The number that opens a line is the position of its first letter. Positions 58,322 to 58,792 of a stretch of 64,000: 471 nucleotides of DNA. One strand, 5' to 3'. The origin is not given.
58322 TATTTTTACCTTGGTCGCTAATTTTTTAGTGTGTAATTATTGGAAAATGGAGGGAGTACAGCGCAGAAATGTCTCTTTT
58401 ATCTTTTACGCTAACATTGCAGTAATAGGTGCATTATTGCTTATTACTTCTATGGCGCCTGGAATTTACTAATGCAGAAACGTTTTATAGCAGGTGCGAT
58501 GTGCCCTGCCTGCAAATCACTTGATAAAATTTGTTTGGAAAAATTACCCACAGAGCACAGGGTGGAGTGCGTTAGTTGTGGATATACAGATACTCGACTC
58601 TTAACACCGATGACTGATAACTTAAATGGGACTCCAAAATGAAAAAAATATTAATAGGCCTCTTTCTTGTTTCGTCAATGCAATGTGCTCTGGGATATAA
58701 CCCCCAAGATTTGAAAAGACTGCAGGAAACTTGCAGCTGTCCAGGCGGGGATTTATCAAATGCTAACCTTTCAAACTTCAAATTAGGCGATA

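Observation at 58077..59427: Translationally coupled DoxX / YheV zinc-ribbon / secreted pentapeptide-repeat trio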

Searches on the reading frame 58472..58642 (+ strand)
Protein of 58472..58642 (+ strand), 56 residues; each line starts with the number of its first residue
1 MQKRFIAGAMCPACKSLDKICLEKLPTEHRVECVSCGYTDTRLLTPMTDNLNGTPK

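Call 3: search_protein_families(library=pfam, proteins=[window:58472-58642:+], max_evalue=1)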
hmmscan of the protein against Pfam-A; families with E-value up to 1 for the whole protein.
window:58472-58642:+ (56 aa): 10 families
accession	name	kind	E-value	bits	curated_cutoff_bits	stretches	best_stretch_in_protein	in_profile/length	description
PF09526.16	DUF2387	-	5.1e-15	55.7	25.9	1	1-48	1-48/72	Probable metal-binding protein (DUF2387)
PF14354.12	Lar_restr_allev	-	0.0022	18.6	28.6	1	11-38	6-33/58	Restriction alleviation protein Lar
PF23451.1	Zn_ribbon_PaaD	-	0.011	15.8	27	1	25-46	9-30/53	PaaD zinc beta ribbon domain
PF12760.12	Zn_ribbon_IS1595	-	0.02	15.3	25.4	1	2-39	12-46/46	Transposase zinc-ribbon domain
PF18073.7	Zn_ribbon_LapB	-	0.03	14.5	25.7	0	32-43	2-13/28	Rubredoxin metal binding domain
PF23455.1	DUF7129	-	0.048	13.9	30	1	26-39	7-20/45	Domain of unknown function (DUF7129)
PF21349.2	RUBY_RBDX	-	0.14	12.1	26.5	0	33-39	3-9/30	Rubrerythrin, rubredoxin-like domain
PF17980.7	ADD_DNMT3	-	0.16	12.4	26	0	33-47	20-34/56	DNMT3, cysteine rich ADD domain, GATA1-like zinc finger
PF07282.18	Cas12f1-like_TNB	-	0.18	12.5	26.3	1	10-42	30-52/60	Cas12f1-like, TNB domain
PF13248.11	Zn_ribbon_3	-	0.57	10.2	27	0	11-17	5-11/26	zinc-ribbon domain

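Call 4: search_protein_families(library=ncbifam, proteins=[window:58472-58642:+], max_evalue=1)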
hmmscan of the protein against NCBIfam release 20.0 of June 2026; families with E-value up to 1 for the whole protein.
window:58472-58642:+ (56 aa): 7 families
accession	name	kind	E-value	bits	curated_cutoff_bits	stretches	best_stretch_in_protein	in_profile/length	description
TIGR02443.1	TIGR02443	equivalog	3.5e-14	52.4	49.45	1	2-42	3-43/59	YheV family putative zinc ribbon protein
TIGR04165.1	methano_modCys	hypoth_equivalog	0.018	15.3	60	0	10-38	9-44/50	TIGR04165 family Cys-rich peptide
NF004522.0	PRK05867.1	equivalog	0.12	12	447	1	20-49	177-206/255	SDR family oxidoreductase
NF034126.3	PRK09521.1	equivalog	0.13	12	90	1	9-44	145-174/180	exosome complex RNA-binding protein Csl4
NF053701.1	CsHdxCHCADhChcB2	equivalog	0.2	11.1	350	1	29-49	175-195/245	cis-4-hydroxycyclohexanecarboxylate dehydrogenase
NF003067.0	PRK03988.1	equivalog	0.34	10.8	129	1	10-39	104-132/138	translation initiation factor IF-2 subunit beta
NF041911.1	HVO_0649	equivalog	0.52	10.2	70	1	28-41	20-33/65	HVO_0649 family zinc finger protein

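Call 31: find_homologous_proteins(query=window:58472-58642:+)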
Query window:58472-58642:+ (56 aa): 1 proteins with E <= 0.001 among 1 candidates.
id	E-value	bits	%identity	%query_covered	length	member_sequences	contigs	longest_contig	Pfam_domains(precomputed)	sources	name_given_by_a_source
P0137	3.6e-32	125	100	100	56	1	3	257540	PF09526.17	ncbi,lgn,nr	ncbi:MAG: YheV family putative metal-binding protein [Gammaproteobacteria bacterium]|nr:YheV family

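Call 35: find_related_loci(query=A3, collection=metagenome_contigs, flank=4000)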
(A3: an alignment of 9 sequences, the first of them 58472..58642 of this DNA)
Query A3 (56 aa) in metagenome_contigs; peptide patterns used: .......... (x = any residue, [..] = any of these).
600 stretches matched a pattern (row limit reached: there are more); 571 encode a relative of the query (tblastn E <= 1e-3); the best 80 are kept; 80 distinct loci.
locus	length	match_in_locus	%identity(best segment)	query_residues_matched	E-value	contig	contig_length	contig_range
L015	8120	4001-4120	57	1-42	2e-11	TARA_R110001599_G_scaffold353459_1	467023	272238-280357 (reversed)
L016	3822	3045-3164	55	2-41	4e-11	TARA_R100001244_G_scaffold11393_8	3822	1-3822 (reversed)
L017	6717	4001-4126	45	1-42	4e-11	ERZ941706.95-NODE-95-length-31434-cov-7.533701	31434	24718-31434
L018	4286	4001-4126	45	1-42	8e-11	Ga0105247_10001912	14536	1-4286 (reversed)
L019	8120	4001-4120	60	2-41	8e-11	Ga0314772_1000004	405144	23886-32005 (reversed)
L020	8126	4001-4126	45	1-42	8e-11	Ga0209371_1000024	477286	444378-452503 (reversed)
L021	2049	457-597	43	1-49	1e-10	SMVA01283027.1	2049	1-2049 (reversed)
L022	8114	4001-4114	53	3-40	1e-10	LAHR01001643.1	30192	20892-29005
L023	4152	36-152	56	3-41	9e-11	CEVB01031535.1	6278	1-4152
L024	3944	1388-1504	51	3-41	1e-10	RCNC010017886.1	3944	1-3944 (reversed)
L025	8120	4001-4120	55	2-41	2e-10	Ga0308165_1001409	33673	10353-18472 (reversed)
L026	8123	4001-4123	57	1-41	2e-10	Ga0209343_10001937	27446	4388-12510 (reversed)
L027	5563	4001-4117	56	3-41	1e-10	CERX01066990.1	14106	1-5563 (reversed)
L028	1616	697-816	57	1-42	1e-10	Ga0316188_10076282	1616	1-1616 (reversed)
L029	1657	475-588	55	3-40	2e-10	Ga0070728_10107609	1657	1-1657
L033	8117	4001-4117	63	3-41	2e-10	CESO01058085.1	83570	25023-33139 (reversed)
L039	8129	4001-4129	51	2-46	3e-10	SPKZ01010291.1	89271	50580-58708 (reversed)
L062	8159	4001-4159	47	3-52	5e-10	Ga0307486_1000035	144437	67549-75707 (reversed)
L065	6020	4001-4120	58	2-41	5e-10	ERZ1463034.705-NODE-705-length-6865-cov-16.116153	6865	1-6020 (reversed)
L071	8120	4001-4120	53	3-42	4e-10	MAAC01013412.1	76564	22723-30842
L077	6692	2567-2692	40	1-42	6e-10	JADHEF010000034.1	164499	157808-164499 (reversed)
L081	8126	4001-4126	50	1-42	7e-10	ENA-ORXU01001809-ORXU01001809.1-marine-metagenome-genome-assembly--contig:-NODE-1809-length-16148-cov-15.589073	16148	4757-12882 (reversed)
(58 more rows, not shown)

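Call 39: search_protein_families(library=pfam, proteins=[L017:1906-3960:+, L027:1947-3989:+, L033:4272-4916:-, L039:3095-3934:+, L062:4425-5747:-, L065:4257-5006:-, L071:4250-5659:-, L077:2794-3228:+, L081:1942-3951:-], max_evalue=0.00001)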
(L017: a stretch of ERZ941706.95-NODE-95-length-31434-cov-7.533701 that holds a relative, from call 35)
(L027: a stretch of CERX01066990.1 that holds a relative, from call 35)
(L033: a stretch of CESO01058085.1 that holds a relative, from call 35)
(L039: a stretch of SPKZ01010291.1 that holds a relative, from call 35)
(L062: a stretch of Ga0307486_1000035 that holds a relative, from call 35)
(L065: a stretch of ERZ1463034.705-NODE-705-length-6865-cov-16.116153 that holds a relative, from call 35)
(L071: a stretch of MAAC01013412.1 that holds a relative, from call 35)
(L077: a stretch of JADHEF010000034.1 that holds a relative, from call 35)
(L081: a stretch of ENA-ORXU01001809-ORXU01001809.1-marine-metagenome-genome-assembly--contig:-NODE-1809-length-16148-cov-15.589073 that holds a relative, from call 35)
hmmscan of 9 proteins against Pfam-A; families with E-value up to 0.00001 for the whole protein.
L017:1906-3960:+ (684 aa): 2 families
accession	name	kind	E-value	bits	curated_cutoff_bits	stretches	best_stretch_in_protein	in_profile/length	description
PF01432.26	Peptidase_M3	-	1.2e-150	503.3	27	1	226-675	1-455/457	Peptidase family M3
PF19310.4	TOP_N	-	9.4e-23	80.8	27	1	56-154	25-123/123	Neurolysin/Thimet oligopeptidase, N-terminal domain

L027:1947-3989:+ (680 aa): 2 families
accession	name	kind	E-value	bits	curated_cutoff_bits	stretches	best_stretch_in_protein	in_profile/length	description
PF01432.26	Peptidase_M3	-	3.1e-154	515.1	27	1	223-674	1-456/457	Peptidase family M3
PF19310.4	TOP_N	-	6.1e-31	107.2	27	1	26-149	1-122/123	Neurolysin/Thimet oligopeptidase, N-terminal domain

L033:4272-4916:- (214 aa): 0 families

L039:3095-3934:+ (279 aa): 3 families
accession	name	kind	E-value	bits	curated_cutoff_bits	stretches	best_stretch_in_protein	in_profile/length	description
PF08501.16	Shikimate_dh_N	-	1.2e-23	83.5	27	1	9-91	1-83/83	Shikimate dehydrogenase substrate binding domain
PF01488.26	Shikimate_DH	-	4.4e-09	37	24.3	1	120-168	9-57/138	Shikimate / quinate 5-dehydrogenase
PF18317.6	SDH_C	-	5.5e-08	32.8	25.8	1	243-268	1-26/31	Shikimate 5'-dehydrogenase C-terminal domain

L062:4425-5747:- (440 aa): 3 families
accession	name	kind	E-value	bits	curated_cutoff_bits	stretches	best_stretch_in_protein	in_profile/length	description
PF03553.21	Na_H_antiporter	-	2.1e-76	257.5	23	1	151-434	2-303/303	Na+/H+ antiporter family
PF13726.12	Na_H_antiport_2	-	1.3e-28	99.4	29.8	1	2-87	1-86/87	Na+-H+ antiporter family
PF06808.19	DctM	-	2.7e-06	26.9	23.8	1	195-390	171-367/413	Tripartite ATP-independent periplasmic transporter, DctM component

L065:4257-5006:- (249 aa): 4 families
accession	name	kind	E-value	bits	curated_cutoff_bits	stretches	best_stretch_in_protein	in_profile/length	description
PF03162.18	Y_phosphatase2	-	9.8e-10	38.7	27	1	69-188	10-134/165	Tyrosine phosphatase family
PF00782.25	DSPc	-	5.2e-08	33.2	33.5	1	80-177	8-108/133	Dual specificity phosphatase, catalytic domain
PF22784.1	PTP-SAK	-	1.7e-07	31.9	27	1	85-175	25-119/153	Swiss Army Knife protein, DSP-PTPase phosphatase domain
PF13350.11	Y_phosphatase3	-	1e-06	29.3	22.2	1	126-163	115-149/240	Tyrosine phosphatase family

L071:4250-5659:- (469 aa): 1 family
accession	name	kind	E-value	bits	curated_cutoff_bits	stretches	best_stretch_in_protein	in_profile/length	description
PF01554.23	MatE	-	5.9e-37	127.3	24.9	2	30-191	1-161/161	MatE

L077:2794-3228:+ (144 aa): 0 families

L081:1942-3951:- (669 aa): 9 families
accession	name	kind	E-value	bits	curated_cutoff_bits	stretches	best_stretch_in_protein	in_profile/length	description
PF00005.33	ABC_tran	-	1.7e-46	158.7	25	2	362-492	2-137/137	ABC transporter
PF12848.13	ABC_tran_Xtn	-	1.6e-27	95.8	25.9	1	249-330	1-83/85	ABC transporter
PF13304.12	AAA_21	-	7.4e-15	56.2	27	0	465-523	239-303/304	AAA domain, putative AbiEii toxin, Type IV TA system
PF02463.25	SMC_N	-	3.8e-11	43.3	40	0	46-253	11-213/220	RecF/RecN/SMC N terminal domain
PF01926.29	MMR_HSR1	-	9.4e-09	35.8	21.9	0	373-413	1-41/113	50S ribosome-binding GTPase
PF03193.22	RsgA_GTPase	-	4.2e-06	27.1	30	0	373-400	108-135/174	RsgA GTPase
PF05673.19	DUF815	-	6.4e-06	25.9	23.8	0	21-87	15-81/249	Protein of unknown function (DUF815)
PF00004.35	AAA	-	7.7e-06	26.8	21.2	0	64-133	3-56/131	ATPase family associated with various cellular activities (AAA)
PF13555.12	AAA_29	-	8.5e-06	25.9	27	0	52-80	15-43/61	P-loop containing region of AAA domain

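Call 63: search_solved_structures(query=A3, max_evalue=1)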
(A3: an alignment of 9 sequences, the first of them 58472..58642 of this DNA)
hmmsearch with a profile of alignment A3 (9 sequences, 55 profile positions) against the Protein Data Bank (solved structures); distinct sequences matched with E-value up to 1: 39.
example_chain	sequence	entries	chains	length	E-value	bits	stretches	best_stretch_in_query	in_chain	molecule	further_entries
8qsz_I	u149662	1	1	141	0.0056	19.3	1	13-44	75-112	DNA-directed RNA polymerase II subunit RPB9,RBP9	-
7scj_B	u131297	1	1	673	0.022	17.5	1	12-37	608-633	Exostosin-2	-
7sch_B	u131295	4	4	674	0.022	17.5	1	12-37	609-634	Exostosin-2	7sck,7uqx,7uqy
7zay_B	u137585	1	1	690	0.022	17.4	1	12-37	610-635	Exostosin-2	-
6zu5_LJJ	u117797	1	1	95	0.03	17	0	25-40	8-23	eL37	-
3h0g_I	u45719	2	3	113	0.033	16.9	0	13-41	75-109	DNA-directed RNA polymerase II subunit RPB9 | RNA polymerase II subunit Rpb9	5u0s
3qt1_I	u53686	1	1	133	0.047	16.4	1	13-44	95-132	DNA-directed RNA polymerase II subunit RPB9, DNA-directed RNA polymerase III subunit RPC10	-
8rz7_B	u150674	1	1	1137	0.061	16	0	26-42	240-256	DNA mismatch repair protein Msh3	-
8olx_B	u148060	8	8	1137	0.061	16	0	26-42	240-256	DNA mismatch repair protein Msh3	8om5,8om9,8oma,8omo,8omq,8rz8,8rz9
8r7v_B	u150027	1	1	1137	0.061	16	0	26-42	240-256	DNA mismatch repair protein Msh3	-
8raz_B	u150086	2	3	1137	0.061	16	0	26-42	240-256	DNA mismatch repair protein Msh3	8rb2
6sw9_8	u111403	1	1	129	0.084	15.6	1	12-39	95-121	Translation initiation factor 2 subunit beta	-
2qmu_C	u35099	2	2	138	0.095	15.4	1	12-39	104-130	Translation initiation factor 2 beta subunit | Translation initiation factor 2 subunit beta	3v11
3cw2_K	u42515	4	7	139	0.096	15.4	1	12-39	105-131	Translation initiation factor 2 subunit beta | aIF2-beta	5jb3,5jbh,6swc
2nxu_A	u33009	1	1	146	0.11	15.3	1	12-39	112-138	Translation initiation factor 2 beta subunit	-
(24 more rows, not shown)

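Call 84: search_protein_representatives(protein=window:58472-58642:+)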
Query: 56 residues. Proteins with E-value up to 0.001 (for the whole library): 265; up to 1e-10: 2; up to 1e-30: 1. The best 150 are listed.
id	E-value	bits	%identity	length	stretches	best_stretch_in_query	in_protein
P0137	1.1e-32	125.4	100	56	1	1-56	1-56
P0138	2.6e-11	58.6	55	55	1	2-43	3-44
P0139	1.7e-10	56.0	56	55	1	2-49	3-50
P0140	2.5e-10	55.5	53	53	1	1-47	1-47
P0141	2.6e-08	49.2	50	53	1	1-42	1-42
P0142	5.1e-08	48.3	49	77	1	2-46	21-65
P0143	5.8e-08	48.1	56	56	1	4-42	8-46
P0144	1.0e-07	47.3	49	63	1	4-52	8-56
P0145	1.0e-07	47.3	52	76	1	2-45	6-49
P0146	1.0e-07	47.3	50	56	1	3-46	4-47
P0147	1.4e-07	46.9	51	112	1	3-43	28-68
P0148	2.0e-07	46.4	55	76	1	2-43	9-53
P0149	3.1e-07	45.9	43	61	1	3-49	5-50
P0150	4.4e-07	45.4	51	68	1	2-42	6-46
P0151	5.2e-07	45.1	50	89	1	3-42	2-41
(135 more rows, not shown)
